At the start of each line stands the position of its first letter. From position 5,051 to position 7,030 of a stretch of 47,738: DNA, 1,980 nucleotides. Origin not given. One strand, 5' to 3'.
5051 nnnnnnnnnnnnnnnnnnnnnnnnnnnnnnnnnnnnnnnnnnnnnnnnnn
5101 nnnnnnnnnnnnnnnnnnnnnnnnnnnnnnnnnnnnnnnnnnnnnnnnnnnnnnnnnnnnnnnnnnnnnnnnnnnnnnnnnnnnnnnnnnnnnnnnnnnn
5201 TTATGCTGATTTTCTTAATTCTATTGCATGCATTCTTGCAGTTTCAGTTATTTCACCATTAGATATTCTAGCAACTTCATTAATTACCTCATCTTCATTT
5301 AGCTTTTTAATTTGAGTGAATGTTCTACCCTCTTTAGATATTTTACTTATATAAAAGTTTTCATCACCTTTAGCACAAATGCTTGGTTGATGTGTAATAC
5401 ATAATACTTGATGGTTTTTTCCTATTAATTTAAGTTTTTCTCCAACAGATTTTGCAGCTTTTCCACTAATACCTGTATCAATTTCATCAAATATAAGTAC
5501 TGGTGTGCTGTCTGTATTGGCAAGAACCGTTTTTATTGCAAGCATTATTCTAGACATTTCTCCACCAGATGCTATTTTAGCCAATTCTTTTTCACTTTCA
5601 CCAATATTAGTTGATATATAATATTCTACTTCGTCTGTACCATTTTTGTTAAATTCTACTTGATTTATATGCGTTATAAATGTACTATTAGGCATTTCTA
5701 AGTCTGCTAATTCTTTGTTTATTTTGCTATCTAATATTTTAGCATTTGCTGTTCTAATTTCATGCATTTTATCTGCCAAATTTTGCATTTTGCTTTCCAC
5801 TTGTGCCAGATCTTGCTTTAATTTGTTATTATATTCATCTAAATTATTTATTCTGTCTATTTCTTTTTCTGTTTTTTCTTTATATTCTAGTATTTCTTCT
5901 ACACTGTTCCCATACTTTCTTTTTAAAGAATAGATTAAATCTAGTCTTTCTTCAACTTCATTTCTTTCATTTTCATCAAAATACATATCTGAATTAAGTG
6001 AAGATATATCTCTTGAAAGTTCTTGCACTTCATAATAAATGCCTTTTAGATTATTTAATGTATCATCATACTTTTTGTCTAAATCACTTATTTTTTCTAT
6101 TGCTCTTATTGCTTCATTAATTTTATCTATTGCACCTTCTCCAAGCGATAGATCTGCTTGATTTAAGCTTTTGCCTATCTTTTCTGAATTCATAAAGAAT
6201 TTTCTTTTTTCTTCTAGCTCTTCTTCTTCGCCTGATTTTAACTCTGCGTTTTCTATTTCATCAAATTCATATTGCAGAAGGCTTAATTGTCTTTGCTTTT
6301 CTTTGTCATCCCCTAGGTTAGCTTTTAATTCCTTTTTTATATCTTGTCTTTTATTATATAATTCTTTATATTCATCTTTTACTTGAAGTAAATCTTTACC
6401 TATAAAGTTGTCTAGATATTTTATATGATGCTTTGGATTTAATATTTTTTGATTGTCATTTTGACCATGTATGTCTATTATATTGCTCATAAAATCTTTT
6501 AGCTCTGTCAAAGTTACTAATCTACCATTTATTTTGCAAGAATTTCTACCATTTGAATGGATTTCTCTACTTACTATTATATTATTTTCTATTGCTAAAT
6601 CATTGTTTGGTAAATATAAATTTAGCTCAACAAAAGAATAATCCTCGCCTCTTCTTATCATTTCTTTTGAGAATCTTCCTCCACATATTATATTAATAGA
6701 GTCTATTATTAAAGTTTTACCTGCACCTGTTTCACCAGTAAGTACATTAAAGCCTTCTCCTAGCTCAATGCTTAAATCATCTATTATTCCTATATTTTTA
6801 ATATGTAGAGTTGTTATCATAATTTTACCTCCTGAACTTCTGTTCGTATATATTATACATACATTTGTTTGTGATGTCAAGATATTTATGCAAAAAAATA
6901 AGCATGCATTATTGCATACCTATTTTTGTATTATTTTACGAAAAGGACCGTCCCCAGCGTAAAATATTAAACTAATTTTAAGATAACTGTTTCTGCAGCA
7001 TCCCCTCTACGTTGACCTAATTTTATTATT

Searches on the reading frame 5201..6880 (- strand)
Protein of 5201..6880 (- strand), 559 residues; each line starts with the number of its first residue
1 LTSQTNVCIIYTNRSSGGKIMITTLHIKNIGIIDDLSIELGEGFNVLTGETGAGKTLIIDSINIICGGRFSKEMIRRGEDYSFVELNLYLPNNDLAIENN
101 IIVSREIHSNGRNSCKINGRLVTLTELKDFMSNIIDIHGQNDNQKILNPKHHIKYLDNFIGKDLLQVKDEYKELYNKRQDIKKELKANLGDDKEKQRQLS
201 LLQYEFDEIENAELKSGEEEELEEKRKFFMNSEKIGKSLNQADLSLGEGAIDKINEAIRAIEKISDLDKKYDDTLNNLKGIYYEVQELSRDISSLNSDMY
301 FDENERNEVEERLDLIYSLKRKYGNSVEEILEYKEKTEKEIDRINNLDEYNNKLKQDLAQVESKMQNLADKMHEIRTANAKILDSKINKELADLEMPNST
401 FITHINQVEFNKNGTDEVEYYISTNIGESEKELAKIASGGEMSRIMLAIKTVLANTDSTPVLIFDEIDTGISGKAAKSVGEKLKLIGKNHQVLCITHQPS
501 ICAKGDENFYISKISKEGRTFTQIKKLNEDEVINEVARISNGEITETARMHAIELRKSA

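Call 7: search_protein_families(library=ncbifam, proteins=[window:5201-6880:-])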
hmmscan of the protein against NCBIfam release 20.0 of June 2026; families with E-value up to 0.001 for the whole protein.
window:5201-6880:- (559 aa): 19 families
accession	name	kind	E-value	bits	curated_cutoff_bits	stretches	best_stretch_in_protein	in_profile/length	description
TIGR00634.1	recN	equivalog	1.8e-141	472.9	407.85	1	21-555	1-560/563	DNA repair protein RecN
NF008121.0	PRK10869.1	equivalog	6.4e-99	332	418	1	21-555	1-550/553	DNA repair protein RecN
TIGR02169.1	SMC_prok_A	equivalog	1.8e-12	45.8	729.4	1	37-134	18-130/1165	chromosome segregation protein SMC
NF045487.1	ASRP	equivalog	3.6e-11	42.4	300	1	29-298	1-264/593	archaea-specific SMC-related protein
NF045780.1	TrlF_fam_ATP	equivalog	3.4e-10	39.3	350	1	22-435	290-736/944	TrlF family AAA-like ATPase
TIGR00611.2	recf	equivalog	3.2e-08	33.1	172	1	22-210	1-187/339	DNA replication/repair protein RecF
NF047739.1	antiphage_MADS3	equivalog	4.6e-07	29.3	420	0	21-65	1-44/427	methylation-associated defense system AAA family ATPase MAD3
NF002244.0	PRK01156.1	equivalog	1.9e-06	26.3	847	1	21-110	2-96/895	DNA double-strand break repair ATPase Rad50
TIGR02857.1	CydD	equivalog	5e-06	25.8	435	1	416-507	442-525/529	thiol reductant ABC exporter subunit CydD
NF008364.0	PRK11160.1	equivalog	2.6e-05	23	630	1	388-511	433-547/575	heme ABC transporter ATP-binding protein/permease CydC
NF010680.0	PRK14079.1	equivalog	4.3e-05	22.7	386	1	34-162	15-139/349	recombination protein F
TIGR03411.1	urea_trans_UrtD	equivalog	6.5e-05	22.7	304.1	0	407-501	113-204/242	urea ABC transporter ATP-binding protein UrtD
NF008381.0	PRK11176.1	equivalog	0.00012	20.6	867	1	407-512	455-552/582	lipid A ABC transporter ATP-binding protein/permease MsbA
TIGR02770.1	nickel_nikD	equivalog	0.00024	20.5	318.7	0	437-511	126-198/230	nickel import ATP-binding protein NikD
NF041034.1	Rad50_Sulf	equivalog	0.00028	18.9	1000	0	22-106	3-91/872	DNA double-strand break repair ATPase Rad50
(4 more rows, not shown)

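Call 28: find_homologous_proteins(query=window:5201-6820:-, max_evalue=1e-100)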
Query window:5201-6820:- (539 aa): 8000 proteins with E <= 1e-100 among 8000 candidates; the best 120 are listed.
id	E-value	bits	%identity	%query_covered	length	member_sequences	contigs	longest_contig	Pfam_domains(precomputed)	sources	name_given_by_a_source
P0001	0.0e+0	1129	98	100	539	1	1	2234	PF13476.13,PF02463.26,PF13304.13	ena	-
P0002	0.0e+0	1129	98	100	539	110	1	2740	PF13476.13,PF02463.26,PF13304.13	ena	-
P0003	0.0e+0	1128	98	100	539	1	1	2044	PF13476.13,PF02463.26,PF13304.13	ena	-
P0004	0.0e+0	1101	95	100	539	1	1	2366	PF13476.13,PF02463.26,PF13304.13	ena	-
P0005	0.0e+0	1097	95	100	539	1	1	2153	PF13476.13,PF02463.26,PF13304.13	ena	-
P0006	0.0e+0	1095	95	100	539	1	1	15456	PF13476.13,PF02463.26,PF13304.13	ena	-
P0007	0.0e+0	1095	95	100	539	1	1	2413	PF13476.13,PF02463.26,PF13304.13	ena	-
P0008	0.0e+0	1095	95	100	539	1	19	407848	PF13476.13,PF02463.26,PF13304.13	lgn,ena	-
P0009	0.0e+0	1095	95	100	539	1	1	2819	PF13476.13,PF02463.26,PF13304.13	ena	-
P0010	0.0e+0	1095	95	100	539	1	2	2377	PF13476.13,PF02463.26,PF13304.13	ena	-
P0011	0.0e+0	1094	95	100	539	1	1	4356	PF13476.13,PF02463.26,PF13304.13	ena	-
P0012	0.0e+0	1094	95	100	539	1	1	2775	PF13476.13,PF02463.26,PF13304.13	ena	-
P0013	0.0e+0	1093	95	100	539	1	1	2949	PF13476.13,PF02463.26,PF13304.13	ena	-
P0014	0.0e+0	1093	95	100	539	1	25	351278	PF13476.13,PF02463.26,PF13304.13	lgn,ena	-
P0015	0.0e+0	1093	95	100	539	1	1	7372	PF13476.13,PF02463.26,PF13304.13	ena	-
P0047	0.0e+0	1086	94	100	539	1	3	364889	PF13175.13,PF13476.13,PF02463.26,PF13304.13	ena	-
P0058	0.0e+0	1071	93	100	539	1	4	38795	PF13476.13,PF02463.26,PF13304.13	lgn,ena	-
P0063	0.0e+0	1055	91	100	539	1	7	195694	PF13476.13,PF02463.26,PF13304.13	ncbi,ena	-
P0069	0.0e+0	1045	91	100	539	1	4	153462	PF13175.13,PF13476.13,PF02463.26,PF13304.13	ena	-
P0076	0.0e+0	1042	90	100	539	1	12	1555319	PF13476.13,PF02463.26,PF13304.13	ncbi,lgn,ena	-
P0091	0.0e+0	1031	89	100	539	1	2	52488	PF13476.13,PF02463.26,PF13304.13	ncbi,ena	-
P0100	3.4e-286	968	84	100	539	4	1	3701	PF13476.13,PF02463.26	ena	-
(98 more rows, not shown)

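Call 29: find_encoding_contigs(protein=P0002, flank=3000, max_places=3)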
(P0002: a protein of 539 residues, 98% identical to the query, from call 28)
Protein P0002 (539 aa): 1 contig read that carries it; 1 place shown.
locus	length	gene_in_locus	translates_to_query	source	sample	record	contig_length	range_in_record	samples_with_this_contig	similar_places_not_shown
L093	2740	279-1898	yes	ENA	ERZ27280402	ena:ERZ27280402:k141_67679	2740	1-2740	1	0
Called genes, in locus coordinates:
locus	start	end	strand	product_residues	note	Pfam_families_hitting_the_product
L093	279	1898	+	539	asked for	PF02463:SMC_N, PF13476:AAA_23, PF13304:AAA_21 (faint)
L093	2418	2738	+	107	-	?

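Call 30: find_encoding_contigs(protein=P0008, flank=3000, max_places=4)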
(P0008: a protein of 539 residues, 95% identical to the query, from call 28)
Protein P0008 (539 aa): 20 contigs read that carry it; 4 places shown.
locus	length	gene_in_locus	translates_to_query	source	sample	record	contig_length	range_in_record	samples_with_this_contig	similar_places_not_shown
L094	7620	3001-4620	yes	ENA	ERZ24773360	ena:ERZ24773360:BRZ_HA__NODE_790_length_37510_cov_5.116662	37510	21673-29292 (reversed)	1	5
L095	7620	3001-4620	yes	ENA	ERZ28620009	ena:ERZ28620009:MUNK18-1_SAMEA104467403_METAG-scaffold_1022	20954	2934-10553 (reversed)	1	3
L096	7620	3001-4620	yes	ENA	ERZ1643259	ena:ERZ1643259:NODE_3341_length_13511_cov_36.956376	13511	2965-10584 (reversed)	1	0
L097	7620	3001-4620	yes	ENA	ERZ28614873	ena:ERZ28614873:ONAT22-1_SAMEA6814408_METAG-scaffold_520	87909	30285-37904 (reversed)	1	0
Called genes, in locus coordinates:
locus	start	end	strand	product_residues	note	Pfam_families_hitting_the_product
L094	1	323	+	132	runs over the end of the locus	PF00411:Ribosomal_S11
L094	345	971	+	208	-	PF00163:Ribosomal_S4, PF22421:SYY_C-terminal (faint), PF01479:S4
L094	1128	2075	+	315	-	PF01193:RNA_pol_L, PF01000:RNA_pol_A_bac, PF03118:RNA_pol_A_CTD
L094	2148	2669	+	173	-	PF01196:Ribosomal_L17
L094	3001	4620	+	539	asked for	PF02463:SMC_N, PF13476:AAA_23, PF13304:AAA_21 (faint)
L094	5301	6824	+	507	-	PF01409:tRNA-synt_2d (faint), PF01336:tRNA_anti-codon, PF00152:tRNA-synt_2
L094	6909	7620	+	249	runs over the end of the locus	PF02163:Peptidase_M50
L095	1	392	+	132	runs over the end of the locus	PF00411:Ribosomal_S11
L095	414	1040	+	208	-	PF00163:Ribosomal_S4, PF22421:SYY_C-terminal (faint), PF01479:S4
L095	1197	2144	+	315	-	PF01193:RNA_pol_L, PF01000:RNA_pol_A_bac, PF03118:RNA_pol_A_CTD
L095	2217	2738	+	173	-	PF01196:Ribosomal_L17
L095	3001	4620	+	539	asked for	PF02463:SMC_N, PF13476:AAA_23, PF13304:AAA_21 (faint)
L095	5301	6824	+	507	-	PF01409:tRNA-synt_2d (faint), PF01336:tRNA_anti-codon, PF00152:tRNA-synt_2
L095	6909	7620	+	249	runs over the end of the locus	PF02163:Peptidase_M50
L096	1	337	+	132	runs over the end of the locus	PF00411:Ribosomal_S11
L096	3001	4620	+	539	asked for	PF02463:SMC_N, PF13476:AAA_23, PF13304:AAA_21 (faint)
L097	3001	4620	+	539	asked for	PF02463:SMC_N, PF13476:AAA_23, PF13304:AAA_21 (faint)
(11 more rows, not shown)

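Call 31: find_encoding_contigs(protein=P0063, flank=3000, max_places=3)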
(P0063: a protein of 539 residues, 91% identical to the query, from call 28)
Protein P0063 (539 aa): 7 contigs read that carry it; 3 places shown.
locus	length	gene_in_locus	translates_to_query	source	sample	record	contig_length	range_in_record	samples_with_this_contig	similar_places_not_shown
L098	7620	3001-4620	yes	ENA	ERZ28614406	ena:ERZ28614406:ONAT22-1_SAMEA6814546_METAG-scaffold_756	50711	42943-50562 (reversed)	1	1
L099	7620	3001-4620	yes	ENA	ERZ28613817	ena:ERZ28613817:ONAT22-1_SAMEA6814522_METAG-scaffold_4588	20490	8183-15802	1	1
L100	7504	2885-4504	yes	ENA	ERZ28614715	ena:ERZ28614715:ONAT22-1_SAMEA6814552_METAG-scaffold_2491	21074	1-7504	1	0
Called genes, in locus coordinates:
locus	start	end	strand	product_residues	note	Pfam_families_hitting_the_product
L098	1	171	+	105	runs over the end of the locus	?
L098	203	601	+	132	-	PF00411:Ribosomal_S11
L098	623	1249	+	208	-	PF00163:Ribosomal_S4, PF22421:SYY_C-terminal (faint), PF01479:S4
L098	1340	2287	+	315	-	PF01193:RNA_pol_L, PF01000:RNA_pol_A_bac, PF03118:RNA_pol_A_CTD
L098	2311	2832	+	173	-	PF01196:Ribosomal_L17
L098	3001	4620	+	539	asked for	PF02463:SMC_N, PF13476:AAA_23, PF13304:AAA_21 (faint)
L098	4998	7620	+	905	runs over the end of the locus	PF06458:MucBP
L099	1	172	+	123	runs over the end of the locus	PF00416:Ribosomal_S13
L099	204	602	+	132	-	PF00411:Ribosomal_S11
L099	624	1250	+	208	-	PF00163:Ribosomal_S4, PF22421:SYY_C-terminal (faint), PF01479:S4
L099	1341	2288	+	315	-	PF01193:RNA_pol_L, PF01000:RNA_pol_A_bac, PF03118:RNA_pol_A_CTD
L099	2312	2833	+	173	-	PF01196:Ribosomal_L17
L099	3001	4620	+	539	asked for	PF02463:SMC_N, PF13476:AAA_23, PF13304:AAA_21 (faint)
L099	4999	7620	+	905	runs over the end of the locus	PF06458:MucBP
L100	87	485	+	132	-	PF00411:Ribosomal_S11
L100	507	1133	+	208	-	PF00163:Ribosomal_S4, PF22421:SYY_C-terminal (faint), PF01479:S4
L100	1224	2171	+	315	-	PF01193:RNA_pol_L, PF01000:RNA_pol_A_bac, PF03118:RNA_pol_A_CTD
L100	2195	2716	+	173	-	PF01196:Ribosomal_L17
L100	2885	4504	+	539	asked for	PF02463:SMC_N, PF13476:AAA_23, PF13304:AAA_21 (faint)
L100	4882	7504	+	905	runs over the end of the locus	PF06458:MucBP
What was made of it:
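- On T-box / lysine riboswitch leader of lysS: The downstream gene encodes a MucBP protein in L098-L100 (call 31).
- In L098-L100 the downstream gene is not lysS (call 31).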

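Call 37: find_encoding_contigs(protein=P0076, flank=3000, max_places=4)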
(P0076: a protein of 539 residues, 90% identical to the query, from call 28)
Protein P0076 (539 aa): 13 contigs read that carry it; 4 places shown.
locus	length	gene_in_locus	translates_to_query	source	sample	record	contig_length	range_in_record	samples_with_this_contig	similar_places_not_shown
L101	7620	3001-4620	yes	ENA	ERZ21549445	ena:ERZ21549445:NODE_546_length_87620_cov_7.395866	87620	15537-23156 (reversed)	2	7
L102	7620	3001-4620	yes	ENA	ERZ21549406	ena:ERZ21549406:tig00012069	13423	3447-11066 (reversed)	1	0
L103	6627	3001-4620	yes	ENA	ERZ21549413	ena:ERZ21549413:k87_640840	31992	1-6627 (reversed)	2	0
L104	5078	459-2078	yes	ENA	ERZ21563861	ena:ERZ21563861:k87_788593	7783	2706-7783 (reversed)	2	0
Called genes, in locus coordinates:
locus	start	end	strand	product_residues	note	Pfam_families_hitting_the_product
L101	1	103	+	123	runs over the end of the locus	PF00416:Ribosomal_S13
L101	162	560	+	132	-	PF00411:Ribosomal_S11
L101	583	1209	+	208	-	PF00163:Ribosomal_S4, PF22421:SYY_C-terminal (faint), PF01479:S4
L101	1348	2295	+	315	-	PF01193:RNA_pol_L, PF01000:RNA_pol_A_bac, PF03118:RNA_pol_A_CTD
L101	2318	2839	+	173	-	PF01196:Ribosomal_L17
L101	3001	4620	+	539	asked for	PF02463:SMC_N, PF13476:AAA_23, PF13304:AAA_21 (faint)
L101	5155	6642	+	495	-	PF01336:tRNA_anti-codon, PF00152:tRNA-synt_2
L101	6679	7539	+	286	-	PF07804:HipA_C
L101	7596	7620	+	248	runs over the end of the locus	PF02163:Peptidase_M50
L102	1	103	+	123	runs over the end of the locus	PF00416:Ribosomal_S13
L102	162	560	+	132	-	PF00411:Ribosomal_S11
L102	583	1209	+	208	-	PF00163:Ribosomal_S4, PF22421:SYY_C-terminal (faint), PF01479:S4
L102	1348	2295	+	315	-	PF01193:RNA_pol_L, PF01000:RNA_pol_A_bac, PF03118:RNA_pol_A_CTD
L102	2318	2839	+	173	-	PF01196:Ribosomal_L17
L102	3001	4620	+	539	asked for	PF02463:SMC_N, PF13476:AAA_23, PF13304:AAA_21 (faint)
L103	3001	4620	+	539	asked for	PF02463:SMC_N, PF13476:AAA_23, PF13304:AAA_21 (faint)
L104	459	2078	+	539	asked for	PF02463:SMC_N, PF13476:AAA_23, PF13304:AAA_21 (faint)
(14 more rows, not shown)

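Call 38: find_encoding_contigs(protein=P0058, flank=3000, max_places=3)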
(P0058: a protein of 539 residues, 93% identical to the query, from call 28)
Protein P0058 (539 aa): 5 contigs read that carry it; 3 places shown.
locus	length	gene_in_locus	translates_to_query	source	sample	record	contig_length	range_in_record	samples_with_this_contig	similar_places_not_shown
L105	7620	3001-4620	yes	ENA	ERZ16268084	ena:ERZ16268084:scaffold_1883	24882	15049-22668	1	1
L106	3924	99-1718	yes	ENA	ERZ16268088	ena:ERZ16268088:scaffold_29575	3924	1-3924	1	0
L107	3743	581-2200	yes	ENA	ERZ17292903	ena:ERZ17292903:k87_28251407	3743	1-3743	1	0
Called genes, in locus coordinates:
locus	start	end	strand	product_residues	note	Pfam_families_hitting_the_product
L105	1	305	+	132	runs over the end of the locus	PF00411:Ribosomal_S11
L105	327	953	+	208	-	PF00163:Ribosomal_S4, PF01479:S4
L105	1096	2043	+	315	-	PF01193:RNA_pol_L, PF01000:RNA_pol_A_bac, PF03118:RNA_pol_A_CTD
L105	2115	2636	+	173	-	PF01196:Ribosomal_L17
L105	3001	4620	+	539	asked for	PF02463:SMC_N (weak), PF13476:AAA_23, PF13304:AAA_21 (faint), PF02463:SMC_N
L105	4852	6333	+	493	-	PF01409:tRNA-synt_2d (faint), PF01336:tRNA_anti-codon, PF00152:tRNA-synt_2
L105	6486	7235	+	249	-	PF02163:Peptidase_M50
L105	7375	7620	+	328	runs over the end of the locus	PF00814:TsaD, PF02543:Carbam_trans_N (weak), PF22521:HypF_C_2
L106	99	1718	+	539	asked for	PF02463:SMC_N (weak), PF13476:AAA_23, PF13304:AAA_21 (faint), PF02463:SMC_N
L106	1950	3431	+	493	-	PF01409:tRNA-synt_2d (faint), PF01336:tRNA_anti-codon, PF00152:tRNA-synt_2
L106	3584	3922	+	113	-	?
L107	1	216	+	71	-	?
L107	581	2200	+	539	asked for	PF02463:SMC_N (weak), PF13476:AAA_23, PF13304:AAA_21 (faint), PF02463:SMC_N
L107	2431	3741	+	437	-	?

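Call 39: find_encoding_contigs(protein=P0100, flank=3000, max_places=3)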
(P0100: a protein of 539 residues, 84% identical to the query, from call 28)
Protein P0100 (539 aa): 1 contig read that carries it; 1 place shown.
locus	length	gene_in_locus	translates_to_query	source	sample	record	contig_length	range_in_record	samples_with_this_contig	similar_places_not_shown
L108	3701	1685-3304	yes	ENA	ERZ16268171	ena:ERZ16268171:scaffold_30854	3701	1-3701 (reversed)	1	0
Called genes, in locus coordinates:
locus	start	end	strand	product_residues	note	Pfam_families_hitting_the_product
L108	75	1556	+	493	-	-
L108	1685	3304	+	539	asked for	PF02463:SMC_N, PF13476:AAA_23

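Call 47: find_encoding_contigs(protein=P0069, flank=1500, max_places=3)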
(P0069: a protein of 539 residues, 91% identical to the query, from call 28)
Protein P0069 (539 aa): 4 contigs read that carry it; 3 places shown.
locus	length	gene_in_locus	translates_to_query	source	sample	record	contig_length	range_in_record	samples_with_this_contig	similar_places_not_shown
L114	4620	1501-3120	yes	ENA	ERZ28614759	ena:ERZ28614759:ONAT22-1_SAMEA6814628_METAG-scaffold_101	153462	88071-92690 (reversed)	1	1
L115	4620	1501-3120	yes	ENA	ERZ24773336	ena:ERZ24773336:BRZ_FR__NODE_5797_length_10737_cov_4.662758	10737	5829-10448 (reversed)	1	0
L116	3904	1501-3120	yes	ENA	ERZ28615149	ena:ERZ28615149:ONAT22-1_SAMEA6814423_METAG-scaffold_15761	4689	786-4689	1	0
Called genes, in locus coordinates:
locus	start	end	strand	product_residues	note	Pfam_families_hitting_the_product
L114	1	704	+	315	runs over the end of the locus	PF01193:RNA_pol_L, PF01000:RNA_pol_A_bac, PF03118:RNA_pol_A_CTD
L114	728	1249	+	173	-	PF01196:Ribosomal_L17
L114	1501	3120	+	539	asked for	PF02463:SMC_N, PF13175:AAA_15 (faint), PF13476:AAA_23 (weak), PF13304:AAA_21 (faint)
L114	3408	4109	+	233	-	PF02463:SMC_N (weak), PF00005:ABC_tran, PF13304:AAA_21 (faint)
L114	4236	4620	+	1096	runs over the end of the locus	PF12704:MacB_PCD (weak), PF02687:FtsX, PF12704:MacB_PCD (weak), PF02687:FtsX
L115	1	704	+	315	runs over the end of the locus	PF01193:RNA_pol_L, PF01000:RNA_pol_A_bac, PF03118:RNA_pol_A_CTD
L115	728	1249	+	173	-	PF01196:Ribosomal_L17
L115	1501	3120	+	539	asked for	PF02463:SMC_N, PF13175:AAA_15 (faint), PF13476:AAA_23 (weak), PF13304:AAA_21 (faint)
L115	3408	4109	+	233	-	PF02463:SMC_N (weak), PF00005:ABC_tran, PF13304:AAA_21 (faint)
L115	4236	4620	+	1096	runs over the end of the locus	PF12704:MacB_PCD (weak), PF02687:FtsX, PF12704:MacB_PCD (weak), PF02687:FtsX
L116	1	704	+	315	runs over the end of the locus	PF01193:RNA_pol_L, PF01000:RNA_pol_A_bac, PF03118:RNA_pol_A_CTD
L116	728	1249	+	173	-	PF01196:Ribosomal_L17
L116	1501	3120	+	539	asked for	PF02463:SMC_N, PF13175:AAA_15 (faint), PF13476:AAA_23 (weak), PF13304:AAA_21 (faint)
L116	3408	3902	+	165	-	?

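Call 48: find_encoding_contigs(protein=P0091, flank=1500, max_places=3)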
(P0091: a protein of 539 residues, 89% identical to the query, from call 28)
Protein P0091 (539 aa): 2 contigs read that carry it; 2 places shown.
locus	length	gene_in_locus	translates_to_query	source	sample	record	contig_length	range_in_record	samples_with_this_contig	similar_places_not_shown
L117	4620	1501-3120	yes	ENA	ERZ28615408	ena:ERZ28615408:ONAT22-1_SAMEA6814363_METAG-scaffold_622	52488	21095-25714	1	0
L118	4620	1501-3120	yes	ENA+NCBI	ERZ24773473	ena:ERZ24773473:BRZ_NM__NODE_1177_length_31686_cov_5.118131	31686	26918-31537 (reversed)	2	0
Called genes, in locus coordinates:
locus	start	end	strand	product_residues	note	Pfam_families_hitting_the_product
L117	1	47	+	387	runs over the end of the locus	PF08495:FIST, PF10442:FIST_C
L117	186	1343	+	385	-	PF00465:Fe-ADH, PF13685:Fe-ADH_2, PF25137:ADH_Fe_C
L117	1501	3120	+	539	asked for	PF02463:SMC_N, PF13476:AAA_23, PF13304:AAA_21 (faint)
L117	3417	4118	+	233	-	PF02463:SMC_N (weak), PF00005:ABC_tran, PF13304:AAA_21 (faint)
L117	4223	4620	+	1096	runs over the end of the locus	PF12704:MacB_PCD (weak), PF02687:FtsX, PF12704:MacB_PCD (weak), PF02687:FtsX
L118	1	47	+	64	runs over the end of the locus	?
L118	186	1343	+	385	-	PF00465:Fe-ADH, PF13685:Fe-ADH_2, PF25137:ADH_Fe_C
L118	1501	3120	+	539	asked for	PF02463:SMC_N, PF13476:AAA_23, PF13304:AAA_21 (faint)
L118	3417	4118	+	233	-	PF02463:SMC_N (weak), PF00005:ABC_tran, PF13304:AAA_21 (faint)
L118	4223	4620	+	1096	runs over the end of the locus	PF12704:MacB_PCD (weak), PF02687:FtsX, PF12704:MacB_PCD (weak), PF02687:FtsX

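Call 49: find_encoding_contigs(protein=P0047, flank=1500, max_places=3)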
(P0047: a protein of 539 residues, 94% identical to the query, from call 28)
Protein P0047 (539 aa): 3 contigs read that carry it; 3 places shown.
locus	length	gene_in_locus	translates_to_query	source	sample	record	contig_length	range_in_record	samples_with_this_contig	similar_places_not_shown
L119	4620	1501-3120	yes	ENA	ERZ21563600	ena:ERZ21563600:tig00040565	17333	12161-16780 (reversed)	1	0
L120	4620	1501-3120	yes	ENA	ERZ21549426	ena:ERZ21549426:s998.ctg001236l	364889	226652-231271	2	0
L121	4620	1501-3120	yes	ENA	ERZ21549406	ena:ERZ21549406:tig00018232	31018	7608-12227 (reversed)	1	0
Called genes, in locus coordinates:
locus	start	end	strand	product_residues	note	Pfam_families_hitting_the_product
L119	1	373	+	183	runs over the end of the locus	PF01193:RNA_pol_L, PF01000:RNA_pol_A_bac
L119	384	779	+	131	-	PF01193:RNA_pol_L, PF03118:RNA_pol_A_CTD, PF26169:HHH_XRCC3_RpoA (weak), PF14520:HHH_5 (faint)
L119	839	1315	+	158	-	PF01196:Ribosomal_L17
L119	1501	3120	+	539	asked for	PF02463:SMC_N, PF13175:AAA_15 (faint), PF13476:AAA_23, PF13304:AAA_21 (faint)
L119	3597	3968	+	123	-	PF01336:tRNA_anti-codon (weak)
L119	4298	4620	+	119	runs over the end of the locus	PF00152:tRNA-synt_2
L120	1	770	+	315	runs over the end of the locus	PF01193:RNA_pol_L, PF01000:RNA_pol_A_bac, PF03118:RNA_pol_A_CTD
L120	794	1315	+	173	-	PF01196:Ribosomal_L17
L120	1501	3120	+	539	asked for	PF02463:SMC_N, PF13175:AAA_15 (faint), PF13476:AAA_23, PF13304:AAA_21 (faint)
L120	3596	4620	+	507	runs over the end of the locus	PF01409:tRNA-synt_2d (faint), PF01336:tRNA_anti-codon, PF00152:tRNA-synt_2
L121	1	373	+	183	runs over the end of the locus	PF01193:RNA_pol_L, PF01000:RNA_pol_A_bac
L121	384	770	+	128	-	PF01193:RNA_pol_L, PF03118:RNA_pol_A_CTD, PF26169:HHH_XRCC3_RpoA (weak), PF14520:HHH_5 (faint)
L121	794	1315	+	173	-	PF01196:Ribosomal_L17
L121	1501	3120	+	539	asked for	PF02463:SMC_N, PF13175:AAA_15 (faint), PF13476:AAA_23, PF13304:AAA_21 (faint)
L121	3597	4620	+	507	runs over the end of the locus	PF01336:tRNA_anti-codon, PF00152:tRNA-synt_2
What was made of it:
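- Tried and rejected: I fetched contigs that encode close RecN relatives (calls 28-31, 37-39, 47-49).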
